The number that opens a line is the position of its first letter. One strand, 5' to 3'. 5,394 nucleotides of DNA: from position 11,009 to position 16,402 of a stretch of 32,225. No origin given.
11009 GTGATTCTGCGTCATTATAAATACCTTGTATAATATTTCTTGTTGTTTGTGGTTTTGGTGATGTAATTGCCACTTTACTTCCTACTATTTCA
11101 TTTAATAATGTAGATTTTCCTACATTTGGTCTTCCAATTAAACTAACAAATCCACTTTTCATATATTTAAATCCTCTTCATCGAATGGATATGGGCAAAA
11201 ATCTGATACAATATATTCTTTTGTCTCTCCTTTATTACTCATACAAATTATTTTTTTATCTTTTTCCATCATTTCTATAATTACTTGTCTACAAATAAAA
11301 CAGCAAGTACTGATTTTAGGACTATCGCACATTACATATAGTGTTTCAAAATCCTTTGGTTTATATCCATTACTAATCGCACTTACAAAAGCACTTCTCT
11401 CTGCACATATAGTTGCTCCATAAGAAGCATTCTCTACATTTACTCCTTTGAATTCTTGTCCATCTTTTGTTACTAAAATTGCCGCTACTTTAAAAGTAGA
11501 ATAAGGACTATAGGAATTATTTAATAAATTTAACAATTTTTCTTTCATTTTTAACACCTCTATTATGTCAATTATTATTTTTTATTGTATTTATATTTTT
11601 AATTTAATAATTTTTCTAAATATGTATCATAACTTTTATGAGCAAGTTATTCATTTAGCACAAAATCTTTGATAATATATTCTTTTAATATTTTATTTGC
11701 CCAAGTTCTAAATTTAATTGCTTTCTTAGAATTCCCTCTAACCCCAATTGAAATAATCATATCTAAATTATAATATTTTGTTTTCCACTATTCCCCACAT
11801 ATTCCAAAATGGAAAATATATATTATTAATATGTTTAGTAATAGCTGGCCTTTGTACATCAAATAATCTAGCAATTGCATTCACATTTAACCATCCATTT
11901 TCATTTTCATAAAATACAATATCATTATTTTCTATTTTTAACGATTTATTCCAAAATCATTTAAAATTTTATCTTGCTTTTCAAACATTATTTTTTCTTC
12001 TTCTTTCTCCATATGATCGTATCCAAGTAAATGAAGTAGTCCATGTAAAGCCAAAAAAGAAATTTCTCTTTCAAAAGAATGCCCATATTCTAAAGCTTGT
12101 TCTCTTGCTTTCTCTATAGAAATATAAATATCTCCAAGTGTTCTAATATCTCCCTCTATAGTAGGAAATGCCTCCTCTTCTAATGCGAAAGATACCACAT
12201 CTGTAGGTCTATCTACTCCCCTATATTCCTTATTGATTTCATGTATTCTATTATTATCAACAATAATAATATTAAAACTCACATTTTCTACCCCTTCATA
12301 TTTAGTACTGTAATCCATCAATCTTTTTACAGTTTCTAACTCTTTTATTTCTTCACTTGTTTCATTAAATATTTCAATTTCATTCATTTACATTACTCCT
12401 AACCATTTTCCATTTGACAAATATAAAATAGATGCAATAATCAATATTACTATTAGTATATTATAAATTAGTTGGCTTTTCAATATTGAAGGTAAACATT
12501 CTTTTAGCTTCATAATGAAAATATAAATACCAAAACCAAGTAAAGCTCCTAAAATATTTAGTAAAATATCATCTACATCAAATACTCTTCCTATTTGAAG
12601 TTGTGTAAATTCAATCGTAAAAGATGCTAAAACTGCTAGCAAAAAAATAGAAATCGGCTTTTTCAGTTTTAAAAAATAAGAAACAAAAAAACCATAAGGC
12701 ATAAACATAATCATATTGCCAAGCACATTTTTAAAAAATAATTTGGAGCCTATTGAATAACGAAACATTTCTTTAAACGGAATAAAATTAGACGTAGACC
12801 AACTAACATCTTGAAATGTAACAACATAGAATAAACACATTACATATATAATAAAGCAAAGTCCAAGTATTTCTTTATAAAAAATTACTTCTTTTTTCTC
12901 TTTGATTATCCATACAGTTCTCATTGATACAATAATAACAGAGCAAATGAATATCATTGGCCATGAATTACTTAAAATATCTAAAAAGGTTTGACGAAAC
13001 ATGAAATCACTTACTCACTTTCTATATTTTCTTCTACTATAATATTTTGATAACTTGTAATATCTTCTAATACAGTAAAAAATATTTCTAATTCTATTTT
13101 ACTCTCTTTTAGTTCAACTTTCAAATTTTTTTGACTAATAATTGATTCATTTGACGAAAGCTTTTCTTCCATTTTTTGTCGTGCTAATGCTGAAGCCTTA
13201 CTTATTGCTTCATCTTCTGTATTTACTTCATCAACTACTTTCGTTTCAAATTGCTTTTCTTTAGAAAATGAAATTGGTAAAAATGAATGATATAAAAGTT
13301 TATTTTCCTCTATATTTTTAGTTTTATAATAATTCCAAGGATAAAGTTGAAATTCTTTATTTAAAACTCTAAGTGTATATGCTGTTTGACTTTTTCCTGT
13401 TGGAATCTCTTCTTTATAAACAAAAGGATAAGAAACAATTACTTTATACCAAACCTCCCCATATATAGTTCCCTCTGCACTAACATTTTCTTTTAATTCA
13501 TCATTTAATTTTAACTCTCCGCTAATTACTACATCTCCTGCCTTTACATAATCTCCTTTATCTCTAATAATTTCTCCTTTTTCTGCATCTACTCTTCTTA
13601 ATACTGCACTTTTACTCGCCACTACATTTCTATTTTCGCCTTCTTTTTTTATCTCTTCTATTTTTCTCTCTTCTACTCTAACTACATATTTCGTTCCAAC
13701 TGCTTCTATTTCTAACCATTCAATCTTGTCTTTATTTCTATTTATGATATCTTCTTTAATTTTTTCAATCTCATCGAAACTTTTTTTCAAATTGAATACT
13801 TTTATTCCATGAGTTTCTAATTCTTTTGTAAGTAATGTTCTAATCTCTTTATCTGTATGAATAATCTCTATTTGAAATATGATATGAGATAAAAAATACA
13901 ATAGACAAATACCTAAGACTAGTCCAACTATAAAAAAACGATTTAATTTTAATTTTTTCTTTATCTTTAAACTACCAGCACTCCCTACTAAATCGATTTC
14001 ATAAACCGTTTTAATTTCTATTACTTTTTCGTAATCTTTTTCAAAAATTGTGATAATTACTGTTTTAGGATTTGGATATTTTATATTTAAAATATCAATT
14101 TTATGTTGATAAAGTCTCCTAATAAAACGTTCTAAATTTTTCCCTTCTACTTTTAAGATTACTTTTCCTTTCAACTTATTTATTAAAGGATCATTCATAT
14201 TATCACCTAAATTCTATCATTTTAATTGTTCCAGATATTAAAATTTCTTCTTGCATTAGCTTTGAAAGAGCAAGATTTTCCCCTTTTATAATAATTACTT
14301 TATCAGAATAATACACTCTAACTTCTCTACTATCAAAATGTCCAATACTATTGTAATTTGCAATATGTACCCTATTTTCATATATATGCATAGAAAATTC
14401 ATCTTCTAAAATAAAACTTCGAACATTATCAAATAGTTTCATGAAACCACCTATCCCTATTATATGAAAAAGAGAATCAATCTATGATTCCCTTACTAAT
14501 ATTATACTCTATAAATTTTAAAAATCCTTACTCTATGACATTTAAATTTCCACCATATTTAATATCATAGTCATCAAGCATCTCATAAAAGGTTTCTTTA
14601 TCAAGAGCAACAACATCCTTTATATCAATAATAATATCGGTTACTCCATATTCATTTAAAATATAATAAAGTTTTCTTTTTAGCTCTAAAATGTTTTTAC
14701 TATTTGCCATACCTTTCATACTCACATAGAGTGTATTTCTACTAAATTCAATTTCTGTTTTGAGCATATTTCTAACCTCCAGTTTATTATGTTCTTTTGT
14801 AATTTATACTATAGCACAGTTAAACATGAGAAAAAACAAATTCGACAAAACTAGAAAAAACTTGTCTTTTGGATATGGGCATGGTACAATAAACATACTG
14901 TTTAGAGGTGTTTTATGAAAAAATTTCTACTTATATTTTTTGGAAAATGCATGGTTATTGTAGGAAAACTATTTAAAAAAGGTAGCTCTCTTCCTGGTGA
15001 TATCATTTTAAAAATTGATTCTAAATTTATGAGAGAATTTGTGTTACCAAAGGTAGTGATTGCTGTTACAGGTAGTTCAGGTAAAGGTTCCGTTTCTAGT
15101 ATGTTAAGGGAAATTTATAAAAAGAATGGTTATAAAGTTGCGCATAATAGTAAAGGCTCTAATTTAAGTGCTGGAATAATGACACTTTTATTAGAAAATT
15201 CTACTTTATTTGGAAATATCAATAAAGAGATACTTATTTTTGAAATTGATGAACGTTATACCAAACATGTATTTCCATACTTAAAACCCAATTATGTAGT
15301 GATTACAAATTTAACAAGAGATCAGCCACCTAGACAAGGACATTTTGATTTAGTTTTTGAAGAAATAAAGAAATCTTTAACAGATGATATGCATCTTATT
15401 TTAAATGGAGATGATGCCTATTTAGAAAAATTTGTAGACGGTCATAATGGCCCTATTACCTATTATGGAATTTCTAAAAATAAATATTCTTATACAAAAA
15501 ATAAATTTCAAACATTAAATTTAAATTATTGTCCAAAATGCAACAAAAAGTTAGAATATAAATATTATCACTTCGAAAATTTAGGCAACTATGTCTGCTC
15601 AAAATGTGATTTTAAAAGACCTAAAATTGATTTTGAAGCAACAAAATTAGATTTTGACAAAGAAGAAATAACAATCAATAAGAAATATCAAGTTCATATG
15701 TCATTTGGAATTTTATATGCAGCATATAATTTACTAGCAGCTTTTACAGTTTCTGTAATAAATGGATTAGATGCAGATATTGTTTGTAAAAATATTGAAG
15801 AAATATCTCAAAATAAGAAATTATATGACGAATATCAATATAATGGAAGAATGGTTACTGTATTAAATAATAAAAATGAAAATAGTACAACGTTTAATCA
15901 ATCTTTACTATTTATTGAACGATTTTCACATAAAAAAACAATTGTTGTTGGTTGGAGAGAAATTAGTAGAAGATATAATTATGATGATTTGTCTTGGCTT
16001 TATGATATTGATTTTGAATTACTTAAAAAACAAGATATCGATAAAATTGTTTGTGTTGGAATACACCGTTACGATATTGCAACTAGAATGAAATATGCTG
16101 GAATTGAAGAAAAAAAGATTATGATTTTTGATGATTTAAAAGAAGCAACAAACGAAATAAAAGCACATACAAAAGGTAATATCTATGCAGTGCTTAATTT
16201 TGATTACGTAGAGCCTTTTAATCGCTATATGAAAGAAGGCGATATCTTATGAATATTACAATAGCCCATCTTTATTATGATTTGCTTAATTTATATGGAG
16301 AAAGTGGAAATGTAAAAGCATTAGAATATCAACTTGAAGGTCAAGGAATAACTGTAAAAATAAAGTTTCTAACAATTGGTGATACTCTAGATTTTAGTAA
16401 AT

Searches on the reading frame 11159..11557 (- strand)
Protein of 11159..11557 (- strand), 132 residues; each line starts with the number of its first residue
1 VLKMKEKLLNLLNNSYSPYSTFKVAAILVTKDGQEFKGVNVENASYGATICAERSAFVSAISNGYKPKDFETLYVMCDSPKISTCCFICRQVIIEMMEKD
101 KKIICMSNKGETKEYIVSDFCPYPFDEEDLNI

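Call 18: search_protein_families(library=pfam, proteins=[window:11159-11557:-], max_evalue=0.00001)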
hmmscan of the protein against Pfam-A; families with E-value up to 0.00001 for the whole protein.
window:11159-11557:- (132 aa): 2 families
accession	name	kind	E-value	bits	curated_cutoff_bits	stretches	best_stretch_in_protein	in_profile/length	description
PF00383.29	dCMP_cyt_deam_1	-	4.6e-16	59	25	1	5-104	8-99/102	Cytidine and deoxycytidylate deaminase zinc-binding region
PF08211.18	dCMP_cyt_deam_2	-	4.7e-08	33.7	25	1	4-71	44-111/130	Cytidine and deoxycytidylate deaminase zinc-binding region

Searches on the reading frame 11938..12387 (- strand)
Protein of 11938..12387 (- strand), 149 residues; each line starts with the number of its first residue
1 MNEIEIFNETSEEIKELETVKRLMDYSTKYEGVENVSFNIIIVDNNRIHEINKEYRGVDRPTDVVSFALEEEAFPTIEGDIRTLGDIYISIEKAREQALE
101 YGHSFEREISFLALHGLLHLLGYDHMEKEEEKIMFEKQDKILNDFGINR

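Call 18: search_protein_families(library=pfam, proteins=[window:11938-12387:-], max_evalue=0.00001)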
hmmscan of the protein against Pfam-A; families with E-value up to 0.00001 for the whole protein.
window:11938-12387:- (149 aa): 1 family
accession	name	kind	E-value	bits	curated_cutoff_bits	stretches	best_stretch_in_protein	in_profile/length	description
PF02130.23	YbeY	-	2.3e-45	154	25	1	14-144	5-128/129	Endoribonuclease YbeY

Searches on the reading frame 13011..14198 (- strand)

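Call 18: search_protein_families(library=pfam, proteins=[window:13011-14198:-], max_evalue=0.00001)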
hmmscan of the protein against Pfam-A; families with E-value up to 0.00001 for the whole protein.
window:13011-14198:- (395 aa): 1 family
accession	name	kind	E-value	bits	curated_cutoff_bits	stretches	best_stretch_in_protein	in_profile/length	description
PF06898.16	YqfD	-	1.4e-73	248.4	25.2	1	9-380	3-379/379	Putative stage IV sporulation protein YqfD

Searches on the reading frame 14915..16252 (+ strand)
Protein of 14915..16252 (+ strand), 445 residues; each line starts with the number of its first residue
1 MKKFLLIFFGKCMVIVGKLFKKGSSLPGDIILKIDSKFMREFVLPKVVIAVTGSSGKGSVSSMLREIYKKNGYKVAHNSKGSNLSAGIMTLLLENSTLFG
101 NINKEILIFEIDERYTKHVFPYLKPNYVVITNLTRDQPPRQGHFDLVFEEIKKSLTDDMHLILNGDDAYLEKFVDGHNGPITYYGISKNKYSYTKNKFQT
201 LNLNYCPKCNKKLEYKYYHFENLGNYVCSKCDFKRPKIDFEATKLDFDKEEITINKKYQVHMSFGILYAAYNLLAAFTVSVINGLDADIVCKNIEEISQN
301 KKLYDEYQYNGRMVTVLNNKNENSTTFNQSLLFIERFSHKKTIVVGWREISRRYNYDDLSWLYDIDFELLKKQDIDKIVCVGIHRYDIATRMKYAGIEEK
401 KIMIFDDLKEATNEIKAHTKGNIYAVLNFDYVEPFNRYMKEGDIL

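Call 18: search_protein_families(library=pfam, proteins=[window:14915-16252:+], max_evalue=0.00001)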
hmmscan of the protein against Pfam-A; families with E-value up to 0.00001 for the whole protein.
window:14915-16252:+ (445 aa): 2 families
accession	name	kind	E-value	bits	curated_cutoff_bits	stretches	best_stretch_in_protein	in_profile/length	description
PF08353.15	MurT_C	-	6.7e-22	78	25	1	322-428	3-106/110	MurT ligase C-terminal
PF08245.18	Mur_ligase_M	-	8.2e-11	42.7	24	1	51-197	1-158/200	Mur ligase middle domain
